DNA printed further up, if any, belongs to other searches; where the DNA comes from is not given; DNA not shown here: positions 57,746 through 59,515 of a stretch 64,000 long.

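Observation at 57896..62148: MoxR-like AAA+ ATPase with large HExxH + VWA partner (CbbQ/CbbO- or NorQ/NorD-like pair) embedded in the accessory operon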

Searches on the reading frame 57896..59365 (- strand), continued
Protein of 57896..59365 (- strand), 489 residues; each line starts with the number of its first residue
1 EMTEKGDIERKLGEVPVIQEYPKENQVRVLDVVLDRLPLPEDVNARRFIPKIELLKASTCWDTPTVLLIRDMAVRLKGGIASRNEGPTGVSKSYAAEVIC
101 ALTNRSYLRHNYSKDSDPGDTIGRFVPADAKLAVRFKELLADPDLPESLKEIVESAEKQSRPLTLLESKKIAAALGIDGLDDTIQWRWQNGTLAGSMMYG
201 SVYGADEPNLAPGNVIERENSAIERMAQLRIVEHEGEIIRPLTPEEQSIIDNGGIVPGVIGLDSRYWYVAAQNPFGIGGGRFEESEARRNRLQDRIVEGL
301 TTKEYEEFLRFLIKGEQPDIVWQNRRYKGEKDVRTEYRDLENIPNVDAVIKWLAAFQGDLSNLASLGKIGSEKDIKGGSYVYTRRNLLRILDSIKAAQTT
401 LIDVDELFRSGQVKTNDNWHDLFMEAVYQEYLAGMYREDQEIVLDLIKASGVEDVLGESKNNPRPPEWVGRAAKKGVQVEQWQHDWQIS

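Call 21: search_protein_families(library=pfam, proteins=[window:57896-59365:-], max_evalue=10)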
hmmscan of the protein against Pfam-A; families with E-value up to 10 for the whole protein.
window:57896-59365:- (489 aa): 2 families
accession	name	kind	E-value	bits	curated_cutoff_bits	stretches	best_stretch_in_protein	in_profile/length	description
PF17898.6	GerD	-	0.056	13.9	29.5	1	136-171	50-85/114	Spore germination GerD central core domain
PF07728.20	AAA_5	-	0.11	12.9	22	1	86-129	6-50/139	AAA domain (dynein-related subfamily)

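Call 29: search_solved_structures(query=A1, max_evalue=1, show_alignments=3)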
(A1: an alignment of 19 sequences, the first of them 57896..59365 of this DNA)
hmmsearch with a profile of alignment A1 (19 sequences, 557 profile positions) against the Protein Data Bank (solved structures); distinct sequences matched with E-value up to 1: 7.
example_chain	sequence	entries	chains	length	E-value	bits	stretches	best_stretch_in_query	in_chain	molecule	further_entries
6i27_A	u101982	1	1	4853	7.7e-31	110.4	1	85-237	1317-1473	Midasin,Midasin,Midasin,Midasin,Midasin,Midasin,Midasin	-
6i26_A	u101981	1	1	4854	7.7e-31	110.4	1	85-237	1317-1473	Midasin,Midasin,Midasin,Midasin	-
6hyp_A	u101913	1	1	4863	7.8e-31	110.4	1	85-237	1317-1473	Midasin,Midasin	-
5jcs_s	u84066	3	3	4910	8.5e-31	110.3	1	85-237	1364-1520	Midasin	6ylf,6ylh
6or5_A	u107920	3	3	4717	2.5e-28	102.1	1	60-242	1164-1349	Midasin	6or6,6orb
5c3c_A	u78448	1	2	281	0.014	17.1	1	81-129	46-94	CbbQ/NirQ/NorQ domain protein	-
6l1q_C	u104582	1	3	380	0.056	15.1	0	185-244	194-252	CbbQ protein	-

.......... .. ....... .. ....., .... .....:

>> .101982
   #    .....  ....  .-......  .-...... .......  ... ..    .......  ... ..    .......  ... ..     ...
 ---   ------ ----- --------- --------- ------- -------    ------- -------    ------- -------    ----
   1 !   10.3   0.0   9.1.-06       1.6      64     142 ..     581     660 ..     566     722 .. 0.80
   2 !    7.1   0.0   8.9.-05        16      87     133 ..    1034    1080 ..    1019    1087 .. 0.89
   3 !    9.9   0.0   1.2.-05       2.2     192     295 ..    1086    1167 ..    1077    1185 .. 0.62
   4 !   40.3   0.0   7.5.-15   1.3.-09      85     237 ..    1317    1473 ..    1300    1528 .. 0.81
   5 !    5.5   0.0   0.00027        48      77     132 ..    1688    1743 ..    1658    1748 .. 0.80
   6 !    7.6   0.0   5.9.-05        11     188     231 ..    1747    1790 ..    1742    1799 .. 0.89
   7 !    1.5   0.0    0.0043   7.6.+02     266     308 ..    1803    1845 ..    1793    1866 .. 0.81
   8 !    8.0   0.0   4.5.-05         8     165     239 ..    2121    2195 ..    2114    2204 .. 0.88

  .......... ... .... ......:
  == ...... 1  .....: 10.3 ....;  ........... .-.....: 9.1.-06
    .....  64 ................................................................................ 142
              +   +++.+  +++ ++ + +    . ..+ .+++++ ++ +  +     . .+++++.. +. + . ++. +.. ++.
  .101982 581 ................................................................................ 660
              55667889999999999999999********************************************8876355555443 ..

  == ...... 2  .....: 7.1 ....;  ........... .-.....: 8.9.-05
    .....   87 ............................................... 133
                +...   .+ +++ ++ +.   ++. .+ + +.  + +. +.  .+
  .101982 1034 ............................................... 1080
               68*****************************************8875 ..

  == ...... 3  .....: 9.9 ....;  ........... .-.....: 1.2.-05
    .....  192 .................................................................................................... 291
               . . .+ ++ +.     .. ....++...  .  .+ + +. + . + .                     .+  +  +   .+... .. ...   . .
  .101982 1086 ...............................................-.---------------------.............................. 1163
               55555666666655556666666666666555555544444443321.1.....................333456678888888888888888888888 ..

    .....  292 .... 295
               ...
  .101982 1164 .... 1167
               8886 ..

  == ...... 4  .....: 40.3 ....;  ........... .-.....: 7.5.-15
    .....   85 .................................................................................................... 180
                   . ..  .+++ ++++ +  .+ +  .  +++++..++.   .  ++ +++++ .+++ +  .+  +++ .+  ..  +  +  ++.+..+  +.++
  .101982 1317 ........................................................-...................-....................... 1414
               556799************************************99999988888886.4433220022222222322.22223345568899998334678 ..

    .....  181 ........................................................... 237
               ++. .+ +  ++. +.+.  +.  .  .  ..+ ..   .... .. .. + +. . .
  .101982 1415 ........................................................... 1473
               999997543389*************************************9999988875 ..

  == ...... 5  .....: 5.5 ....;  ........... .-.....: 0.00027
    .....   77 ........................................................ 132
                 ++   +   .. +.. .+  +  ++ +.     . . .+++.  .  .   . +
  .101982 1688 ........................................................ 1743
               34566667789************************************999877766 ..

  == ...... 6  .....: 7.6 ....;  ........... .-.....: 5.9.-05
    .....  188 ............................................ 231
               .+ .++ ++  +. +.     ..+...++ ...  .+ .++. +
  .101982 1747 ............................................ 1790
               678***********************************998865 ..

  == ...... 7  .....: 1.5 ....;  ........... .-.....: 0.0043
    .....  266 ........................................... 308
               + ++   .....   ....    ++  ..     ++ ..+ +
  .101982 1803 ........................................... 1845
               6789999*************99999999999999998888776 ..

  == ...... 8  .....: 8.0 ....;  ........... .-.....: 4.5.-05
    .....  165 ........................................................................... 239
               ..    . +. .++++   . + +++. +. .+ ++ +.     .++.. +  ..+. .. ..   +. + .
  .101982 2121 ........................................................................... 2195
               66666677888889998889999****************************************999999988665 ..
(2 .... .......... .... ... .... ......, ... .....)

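Call 40: search_protein_representatives(alignment_id=A1)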
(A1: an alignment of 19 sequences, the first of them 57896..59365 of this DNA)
Query: 19 sequences, 557 profile positions. Proteins with E-value up to 0.001 (for the whole library): 1376; up to 1e-10: 870; up to 1e-30: 111. The best 150 are listed.
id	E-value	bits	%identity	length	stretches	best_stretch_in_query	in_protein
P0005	4.4e-272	920.0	-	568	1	4-551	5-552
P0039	7.4e-121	420.8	-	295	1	5-265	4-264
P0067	1.7e-99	350.3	-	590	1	11-541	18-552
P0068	4.1e-84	299.5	-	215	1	10-193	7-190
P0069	1.3e-76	274.7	-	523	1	15-491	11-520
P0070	2.0e-72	260.9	-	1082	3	24-398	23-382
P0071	1.5e-65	238.2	-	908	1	31-477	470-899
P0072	7.8e-65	235.9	-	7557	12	187-244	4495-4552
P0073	3.5e-62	227.1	-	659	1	36-457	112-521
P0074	1.6e-61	224.9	-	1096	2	18-455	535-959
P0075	8.0e-61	222.6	-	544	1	10-457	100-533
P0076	4.4e-59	216.9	-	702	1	10-456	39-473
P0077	2.3e-57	211.2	-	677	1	13-509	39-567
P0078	5.5e-57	210.0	-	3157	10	187-245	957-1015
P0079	1.0e-54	202.5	-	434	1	26-457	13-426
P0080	9.8e-54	199.2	-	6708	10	187-247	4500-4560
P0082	2.0e-52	194.9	-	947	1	20-457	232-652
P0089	4.9e-50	187.0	-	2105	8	184-294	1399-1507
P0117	4.6e-43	164.0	-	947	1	34-399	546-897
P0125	1.7e-41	158.9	-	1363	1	10-455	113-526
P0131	1.0e-38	149.7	-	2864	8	190-242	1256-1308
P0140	9.8e-36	139.8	-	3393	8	186-249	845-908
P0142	1.6e-35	139.1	-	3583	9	59-277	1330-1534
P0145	1.5e-34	135.9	-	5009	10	189-240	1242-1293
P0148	2.9e-34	135.0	-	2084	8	83-236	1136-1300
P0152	8.1e-34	133.5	-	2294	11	184-250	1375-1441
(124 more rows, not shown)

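Call 41: list_cluster_members(proteins=[P0067, P0069, P0070, P0071, P0073, P0074, P0075, P0082, P0117, P0125])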
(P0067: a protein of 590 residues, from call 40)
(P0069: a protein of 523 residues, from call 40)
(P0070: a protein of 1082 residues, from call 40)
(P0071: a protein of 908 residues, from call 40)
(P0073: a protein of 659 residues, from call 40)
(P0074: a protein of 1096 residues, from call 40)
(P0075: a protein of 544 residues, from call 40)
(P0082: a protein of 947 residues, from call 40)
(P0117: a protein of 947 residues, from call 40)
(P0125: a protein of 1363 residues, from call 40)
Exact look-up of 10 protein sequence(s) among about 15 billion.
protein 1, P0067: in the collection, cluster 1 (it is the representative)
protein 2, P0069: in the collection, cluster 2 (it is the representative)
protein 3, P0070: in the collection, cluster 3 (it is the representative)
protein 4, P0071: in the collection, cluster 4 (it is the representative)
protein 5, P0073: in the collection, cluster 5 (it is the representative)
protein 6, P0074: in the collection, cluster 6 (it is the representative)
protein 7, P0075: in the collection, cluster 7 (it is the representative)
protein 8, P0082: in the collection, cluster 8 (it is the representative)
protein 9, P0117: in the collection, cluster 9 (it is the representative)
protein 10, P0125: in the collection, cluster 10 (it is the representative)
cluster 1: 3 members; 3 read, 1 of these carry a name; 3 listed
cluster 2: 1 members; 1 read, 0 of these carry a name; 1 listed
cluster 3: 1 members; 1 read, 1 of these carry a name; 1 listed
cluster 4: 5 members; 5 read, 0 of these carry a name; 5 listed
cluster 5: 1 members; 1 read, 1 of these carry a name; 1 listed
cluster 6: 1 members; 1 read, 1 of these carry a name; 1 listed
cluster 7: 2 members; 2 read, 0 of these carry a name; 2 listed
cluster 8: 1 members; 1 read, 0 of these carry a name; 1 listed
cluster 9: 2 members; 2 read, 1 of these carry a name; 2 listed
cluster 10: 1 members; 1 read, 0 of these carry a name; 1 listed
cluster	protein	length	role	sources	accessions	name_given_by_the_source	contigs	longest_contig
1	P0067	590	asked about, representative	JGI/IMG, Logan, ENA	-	hypothetical protein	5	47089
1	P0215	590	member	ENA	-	-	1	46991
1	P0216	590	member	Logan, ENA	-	-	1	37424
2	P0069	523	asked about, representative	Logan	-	-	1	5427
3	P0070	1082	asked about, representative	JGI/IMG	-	MoxR-like ATPase/DNA-binding XRE family transcriptional regulator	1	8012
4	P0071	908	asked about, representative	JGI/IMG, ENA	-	-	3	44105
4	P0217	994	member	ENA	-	-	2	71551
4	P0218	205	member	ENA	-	-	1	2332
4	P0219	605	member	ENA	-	-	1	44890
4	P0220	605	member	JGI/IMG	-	-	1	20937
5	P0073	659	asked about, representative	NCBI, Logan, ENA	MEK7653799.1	MAG: AAA family ATPase [Patescibacteria group bacterium]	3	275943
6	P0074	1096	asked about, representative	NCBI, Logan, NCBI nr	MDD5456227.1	MAG: hypothetical protein PHV30_04255 [Candidatus Margulisbacteria bacterium] | hypothetical protein [Candidatus Margulisiibacteriota bacterium]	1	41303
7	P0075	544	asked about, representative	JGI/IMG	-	-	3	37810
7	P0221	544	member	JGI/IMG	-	-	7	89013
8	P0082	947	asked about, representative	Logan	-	-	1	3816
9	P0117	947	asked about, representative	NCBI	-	-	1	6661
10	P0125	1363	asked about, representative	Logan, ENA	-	-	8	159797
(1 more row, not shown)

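Call 42: search_protein_families(library=pfam, proteins=[P0067, P0069, P0070, P0071, P0073, P0074, P0075, P0082, P0117, P0125], max_evalue=0.001)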
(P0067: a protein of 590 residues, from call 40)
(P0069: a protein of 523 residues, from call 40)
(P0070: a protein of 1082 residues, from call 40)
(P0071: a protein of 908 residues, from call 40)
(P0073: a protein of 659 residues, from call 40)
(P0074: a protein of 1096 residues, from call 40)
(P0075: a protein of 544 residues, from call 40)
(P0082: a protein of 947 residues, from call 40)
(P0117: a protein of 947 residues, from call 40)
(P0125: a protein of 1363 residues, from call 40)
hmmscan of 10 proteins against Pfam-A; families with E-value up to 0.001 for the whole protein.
P0067 (590 aa): 1 family
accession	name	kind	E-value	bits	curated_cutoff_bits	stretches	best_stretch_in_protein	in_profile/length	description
PF07728.20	AAA_5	-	2.7e-07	31.1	22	0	175-305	25-138/139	AAA domain (dynein-related subfamily)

P0069 (523 aa): 1 family
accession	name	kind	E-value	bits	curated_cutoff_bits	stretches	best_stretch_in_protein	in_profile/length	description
PF07728.20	AAA_5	-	0.00011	22.6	22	0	202-310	49-138/139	AAA domain (dynein-related subfamily)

P0070 (1082 aa): 7 families
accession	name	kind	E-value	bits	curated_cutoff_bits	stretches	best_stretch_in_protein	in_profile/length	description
PF07728.20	AAA_5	-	6e-32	111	22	2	608-704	45-138/139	AAA domain (dynein-related subfamily)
PF07726.17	AAA_3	-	2.4e-12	47.3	27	1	211-282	65-129/131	ATPase family associated with various cellular activities (AAA)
PF12774.13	AAA_6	-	6.6e-09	35.7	25.2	0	485-547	9-71/327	Hydrolytic ATP binding site of dynein motor region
PF12775.13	AAA_7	-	3.1e-07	30.5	25.8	0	493-542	18-70/181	P-loop containing dynein motor region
PF01381.28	HTH_3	-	5.7e-07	29.9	23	1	1030-1076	8-54/55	Helix-turn-helix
PF13560.12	HTH_31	-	7.1e-05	23.5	27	1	1018-1074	1-58/64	Helix-turn-helix domain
PF00004.35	AAA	-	0.00038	21.4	21.2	0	511-565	1-49/131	ATPase family associated with various cellular activities (AAA)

P0071 (908 aa): 1 family
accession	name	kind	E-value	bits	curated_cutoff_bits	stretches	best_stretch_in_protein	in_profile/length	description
PF07728.20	AAA_5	-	1.2e-13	51.7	22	1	517-722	1-138/139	AAA domain (dynein-related subfamily)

P0073 (659 aa): 2 families
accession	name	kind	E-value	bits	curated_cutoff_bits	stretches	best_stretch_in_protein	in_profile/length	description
PF07728.20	AAA_5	-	1.4e-13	51.4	22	1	259-364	51-138/139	AAA domain (dynein-related subfamily)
PF07726.17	AAA_3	-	0.00014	22.2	27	0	320-366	84-130/131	ATPase family associated with various cellular activities (AAA)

P0074 (1096 aa): 2 families
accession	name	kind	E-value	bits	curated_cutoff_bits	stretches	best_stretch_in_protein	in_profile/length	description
PF07728.20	AAA_5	-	9.9e-09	35.8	22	0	600-789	2-134/139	AAA domain (dynein-related subfamily)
PF07726.17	AAA_3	-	4.8e-08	33.4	27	0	600-669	2-70/131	ATPase family associated with various cellular activities (AAA)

P0075 (544 aa): 1 family
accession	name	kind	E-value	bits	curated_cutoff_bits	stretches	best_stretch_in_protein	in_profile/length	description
PF07728.20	AAA_5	-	1.1e-07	32.4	22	0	172-228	2-59/139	AAA domain (dynein-related subfamily)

P0082 (947 aa): 1 family
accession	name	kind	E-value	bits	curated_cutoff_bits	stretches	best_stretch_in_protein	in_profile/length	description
PF07728.20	AAA_5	-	1.3e-09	38.6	22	1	386-496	46-138/139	AAA domain (dynein-related subfamily)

P0117 (947 aa): 1 family
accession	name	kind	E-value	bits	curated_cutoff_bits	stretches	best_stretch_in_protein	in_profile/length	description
PF07728.20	AAA_5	-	4.5e-14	53.1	22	1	699-790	50-138/139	AAA domain (dynein-related subfamily)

P0125 (1363 aa): 2 families
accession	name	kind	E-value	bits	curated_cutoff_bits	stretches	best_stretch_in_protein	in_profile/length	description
PF07728.20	AAA_5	-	1.2e-15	58.2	22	1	182-372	2-138/139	AAA domain (dynein-related subfamily)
PF07726.17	AAA_3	-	0.00049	20.4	27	0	334-373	91-129/131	ATPase family associated with various cellular activities (AAA)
